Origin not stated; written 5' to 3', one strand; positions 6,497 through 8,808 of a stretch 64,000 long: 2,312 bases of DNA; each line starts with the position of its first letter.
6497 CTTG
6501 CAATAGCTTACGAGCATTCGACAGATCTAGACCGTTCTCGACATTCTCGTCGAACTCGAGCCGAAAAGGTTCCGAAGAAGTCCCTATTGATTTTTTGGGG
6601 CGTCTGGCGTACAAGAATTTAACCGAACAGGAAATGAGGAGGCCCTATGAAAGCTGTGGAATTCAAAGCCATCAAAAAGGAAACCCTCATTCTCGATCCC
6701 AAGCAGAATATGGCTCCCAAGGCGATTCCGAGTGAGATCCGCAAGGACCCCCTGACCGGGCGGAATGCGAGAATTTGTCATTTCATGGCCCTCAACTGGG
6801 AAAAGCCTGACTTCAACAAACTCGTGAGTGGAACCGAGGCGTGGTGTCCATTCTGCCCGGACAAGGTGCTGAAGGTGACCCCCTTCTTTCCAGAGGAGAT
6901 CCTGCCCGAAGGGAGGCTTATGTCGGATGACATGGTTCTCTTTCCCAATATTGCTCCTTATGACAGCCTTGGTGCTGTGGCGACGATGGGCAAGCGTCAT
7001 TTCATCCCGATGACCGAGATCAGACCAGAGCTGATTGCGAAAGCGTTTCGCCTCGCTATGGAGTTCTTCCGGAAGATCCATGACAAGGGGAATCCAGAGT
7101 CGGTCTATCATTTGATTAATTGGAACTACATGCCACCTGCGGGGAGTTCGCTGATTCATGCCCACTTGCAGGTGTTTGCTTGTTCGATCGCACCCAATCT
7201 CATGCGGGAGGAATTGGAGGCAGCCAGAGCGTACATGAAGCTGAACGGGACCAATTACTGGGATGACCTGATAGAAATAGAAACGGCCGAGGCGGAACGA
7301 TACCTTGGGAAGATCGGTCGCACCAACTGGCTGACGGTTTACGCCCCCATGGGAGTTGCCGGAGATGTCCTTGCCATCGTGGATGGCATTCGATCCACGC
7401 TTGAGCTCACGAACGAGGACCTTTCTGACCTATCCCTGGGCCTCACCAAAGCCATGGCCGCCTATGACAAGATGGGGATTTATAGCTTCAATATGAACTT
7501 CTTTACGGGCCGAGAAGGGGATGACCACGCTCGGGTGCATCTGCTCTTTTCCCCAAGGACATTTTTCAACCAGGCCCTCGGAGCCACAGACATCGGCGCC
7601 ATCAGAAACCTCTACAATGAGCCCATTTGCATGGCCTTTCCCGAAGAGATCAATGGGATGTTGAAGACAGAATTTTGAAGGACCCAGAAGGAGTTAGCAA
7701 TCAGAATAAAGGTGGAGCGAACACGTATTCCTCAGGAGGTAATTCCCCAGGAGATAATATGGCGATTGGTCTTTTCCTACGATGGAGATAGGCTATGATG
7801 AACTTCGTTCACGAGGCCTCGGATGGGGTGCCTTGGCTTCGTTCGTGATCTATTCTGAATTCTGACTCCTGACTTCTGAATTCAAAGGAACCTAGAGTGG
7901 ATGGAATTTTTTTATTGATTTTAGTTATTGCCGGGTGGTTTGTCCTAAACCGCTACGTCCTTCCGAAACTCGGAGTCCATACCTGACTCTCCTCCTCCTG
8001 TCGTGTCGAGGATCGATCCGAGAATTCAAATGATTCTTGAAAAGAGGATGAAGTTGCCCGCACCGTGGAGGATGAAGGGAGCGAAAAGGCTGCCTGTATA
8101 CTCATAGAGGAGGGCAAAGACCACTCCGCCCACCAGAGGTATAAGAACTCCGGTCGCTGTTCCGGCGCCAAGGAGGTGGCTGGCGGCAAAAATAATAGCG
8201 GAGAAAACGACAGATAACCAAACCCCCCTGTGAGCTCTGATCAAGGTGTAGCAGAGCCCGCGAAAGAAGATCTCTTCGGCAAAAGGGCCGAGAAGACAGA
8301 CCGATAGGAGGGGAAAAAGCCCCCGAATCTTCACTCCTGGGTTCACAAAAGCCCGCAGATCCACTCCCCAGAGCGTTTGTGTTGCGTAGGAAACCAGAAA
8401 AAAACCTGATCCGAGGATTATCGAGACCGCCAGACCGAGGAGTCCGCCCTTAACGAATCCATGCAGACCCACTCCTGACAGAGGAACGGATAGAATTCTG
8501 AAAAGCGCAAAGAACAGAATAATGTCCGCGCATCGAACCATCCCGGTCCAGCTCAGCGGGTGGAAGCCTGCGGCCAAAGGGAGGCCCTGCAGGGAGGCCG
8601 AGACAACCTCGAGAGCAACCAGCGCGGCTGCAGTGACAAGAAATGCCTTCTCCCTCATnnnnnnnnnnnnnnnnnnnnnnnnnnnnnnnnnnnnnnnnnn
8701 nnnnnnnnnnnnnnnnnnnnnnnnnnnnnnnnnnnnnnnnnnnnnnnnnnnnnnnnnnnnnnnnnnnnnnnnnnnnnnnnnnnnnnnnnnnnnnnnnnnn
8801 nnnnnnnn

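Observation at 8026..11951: Operon linking a cytoplasmic molybdopterin oxidoreductase, a HEAT-repeat polytopic membrane protein and a CPBP intramembrane protease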

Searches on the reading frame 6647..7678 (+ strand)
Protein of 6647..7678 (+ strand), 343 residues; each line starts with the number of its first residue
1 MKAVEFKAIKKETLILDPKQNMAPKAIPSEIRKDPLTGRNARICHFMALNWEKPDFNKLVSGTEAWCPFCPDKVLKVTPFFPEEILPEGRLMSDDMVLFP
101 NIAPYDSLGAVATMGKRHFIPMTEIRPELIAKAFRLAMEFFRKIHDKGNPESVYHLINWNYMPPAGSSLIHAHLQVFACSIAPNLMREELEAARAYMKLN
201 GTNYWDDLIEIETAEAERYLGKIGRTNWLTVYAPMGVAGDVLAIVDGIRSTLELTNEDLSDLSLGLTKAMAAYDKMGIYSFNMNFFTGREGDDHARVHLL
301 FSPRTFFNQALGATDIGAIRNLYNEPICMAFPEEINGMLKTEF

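Call 3: search_protein_families(library=pfam, proteins=[window:6647-7678:+], max_evalue=0.01)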
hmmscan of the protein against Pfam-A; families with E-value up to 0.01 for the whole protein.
window:6647-7678:+ (343 aa): 0 families

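Call 4: search_protein_families(library=ncbifam, proteins=[window:6647-7678:+], max_evalue=0.01)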
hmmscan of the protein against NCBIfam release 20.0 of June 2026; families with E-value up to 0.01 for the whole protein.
window:6647-7678:+ (343 aa): 2 families
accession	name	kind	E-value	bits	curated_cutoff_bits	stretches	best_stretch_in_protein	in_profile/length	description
NF008724.0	PRK11720.1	equivalog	9.6e-08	31.5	448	1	165-285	158-280/348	UDP-glucose--hexose-1-phosphate uridylyltransferase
TIGR00209.1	galT_1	equivalog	1e-05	24.7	102.1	1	164-301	158-300/349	galactose-1-phosphate uridylyltransferase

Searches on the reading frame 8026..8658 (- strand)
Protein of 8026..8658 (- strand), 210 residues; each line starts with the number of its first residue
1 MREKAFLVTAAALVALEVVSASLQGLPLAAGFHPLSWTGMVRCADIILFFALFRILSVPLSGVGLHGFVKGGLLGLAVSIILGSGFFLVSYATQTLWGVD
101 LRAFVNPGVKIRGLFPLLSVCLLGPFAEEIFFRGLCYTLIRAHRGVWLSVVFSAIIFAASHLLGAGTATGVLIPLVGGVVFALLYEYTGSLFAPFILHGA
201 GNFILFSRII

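Call 3: search_protein_families(library=pfam, proteins=[window:8026-8658:-], max_evalue=0.01)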
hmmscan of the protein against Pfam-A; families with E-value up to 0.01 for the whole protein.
window:8026-8658:- (210 aa): 1 family
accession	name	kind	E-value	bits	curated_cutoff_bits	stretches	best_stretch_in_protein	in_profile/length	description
PF02517.21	Rce1-like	-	1e-18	67.8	22.4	1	114-204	5-93/93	Type II CAAX prenyl endopeptidase Rce1-like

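Call 4: search_protein_families(library=ncbifam, proteins=[window:8026-8658:-], max_evalue=0.01)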
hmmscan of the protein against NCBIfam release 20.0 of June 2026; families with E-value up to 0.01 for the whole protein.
window:8026-8658:- (210 aa): 9 families
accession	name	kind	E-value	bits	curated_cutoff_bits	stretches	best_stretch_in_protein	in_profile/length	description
NF040589.1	CPBP_Synerg_MrtS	equivalog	1.5e-11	44.8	130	1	109-202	68-160/170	Synerg-CTERM system glutamic-type intramembrane protease MrtS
NF033192.3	CPBP_JDVT_MrtJ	equivalog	4.3e-09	36.9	75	1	118-206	2-96/98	JDVT-CTERM system glutamic-type intramembrane protease MrtJ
NF041647.1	ABC_perm_CPBP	equivalog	5.6e-08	32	435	1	4-204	425-629/636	ABC transporter permease subunit/CPBP intramembrane protease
NF046050.1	CPBP_fam_MroQ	equivalog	4.6e-06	26.2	270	1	119-202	132-217/243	intramembrane glutamic endopeptidase MroQ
NF050068.1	Rv0804_CPBP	equivalog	7.1e-06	25.8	200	1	126-200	105-184/197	Rv0804 family intramembrane glutamic endopeptidase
NF040914.1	Mrt_core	domain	3.6e-05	23.8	100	1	125-204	12-100/108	myxosortase family intramembrane protease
NF040915.1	CPBP_fam_MrtZ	exception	0.0003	20.3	325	1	148-204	208-263/275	myxosortase MrtZ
NF040590.1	CPBP_Pyro_MrtA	exception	0.00032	21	200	1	126-204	112-187/194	CPBP family archaeomyxosortase MrtA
TIGR03008.1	pepcterm_CAAX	equivalog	0.00093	19.1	81.05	1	99-205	100-209/222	CAAX prenyl protease-related protein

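Call 69: search_protein_families(library=ncbifam, alignment_id=A4, max_evalue=0.001)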
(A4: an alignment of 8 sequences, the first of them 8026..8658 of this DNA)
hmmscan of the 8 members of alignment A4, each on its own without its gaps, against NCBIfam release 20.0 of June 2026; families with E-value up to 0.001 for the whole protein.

A. member 1, window:8026-8658:- (210 aa): 9 families
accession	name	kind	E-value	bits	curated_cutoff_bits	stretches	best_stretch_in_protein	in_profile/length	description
NF040589.1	CPBP_Synerg_MrtS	equivalog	1.5e-11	44.8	130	1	109-202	68-160/170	Synerg-CTERM system glutamic-type intramembrane protease MrtS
NF033192.3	CPBP_JDVT_MrtJ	equivalog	4.3e-09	36.9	75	1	118-206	2-96/98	JDVT-CTERM system glutamic-type intramembrane protease MrtJ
NF041647.1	ABC_perm_CPBP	equivalog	5.6e-08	32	435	1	4-204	425-629/636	ABC transporter permease subunit/CPBP intramembrane protease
NF046050.1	CPBP_fam_MroQ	equivalog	4.6e-06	26.2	270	1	119-202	132-217/243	intramembrane glutamic endopeptidase MroQ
NF050068.1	Rv0804_CPBP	equivalog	7.1e-06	25.8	200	1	126-200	105-184/197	Rv0804 family intramembrane glutamic endopeptidase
NF040914.1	Mrt_core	domain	3.6e-05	23.8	100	1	125-204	12-100/108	myxosortase family intramembrane protease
NF040915.1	CPBP_fam_MrtZ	exception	0.0003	20.3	325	1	148-204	208-263/275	myxosortase MrtZ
NF040590.1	CPBP_Pyro_MrtA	exception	0.00032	21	200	1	126-204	112-187/194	CPBP family archaeomyxosortase MrtA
TIGR03008.1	pepcterm_CAAX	equivalog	0.00093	19.1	81.05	1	99-205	100-209/222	CAAX prenyl protease-related protein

B. families by the number of members that match (of 8 scanned): 10 families
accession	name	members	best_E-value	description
NF040589.1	CPBP_Synerg_MrtS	8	3.3e-13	Synerg-CTERM system glutamic-type intramembrane protease MrtS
NF033192.3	CPBP_JDVT_MrtJ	8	3.7e-11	JDVT-CTERM system glutamic-type intramembrane protease MrtJ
NF041647.1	ABC_perm_CPBP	8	2.2e-10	ABC transporter permease subunit/CPBP intramembrane protease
NF046050.1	CPBP_fam_MroQ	8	1.2e-07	intramembrane glutamic endopeptidase MroQ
TIGR03008.1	pepcterm_CAAX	8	6.2e-07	CAAX prenyl protease-related protein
NF040914.1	Mrt_core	6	8e-07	myxosortase family intramembrane protease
NF050068.1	Rv0804_CPBP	4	6.1e-07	Rv0804 family intramembrane glutamic endopeptidase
NF040915.1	CPBP_fam_MrtZ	2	7.2e-05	myxosortase MrtZ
NF040674.1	CPBP_fam_MrtP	1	0.0002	myxosortase MrtP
NF040590.1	CPBP_Pyro_MrtA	1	0.00032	CPBP family archaeomyxosortase MrtA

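Call 70: search_solved_structures(query=A4, max_evalue=1)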
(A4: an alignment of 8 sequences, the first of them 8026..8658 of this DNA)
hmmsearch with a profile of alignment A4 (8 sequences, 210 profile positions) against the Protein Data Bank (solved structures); distinct sequences matched with E-value up to 1: 1.
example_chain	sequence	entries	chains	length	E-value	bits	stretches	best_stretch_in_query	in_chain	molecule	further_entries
7tgh_AN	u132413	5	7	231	0.054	16.5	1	74-190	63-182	Transmembrane protein, putative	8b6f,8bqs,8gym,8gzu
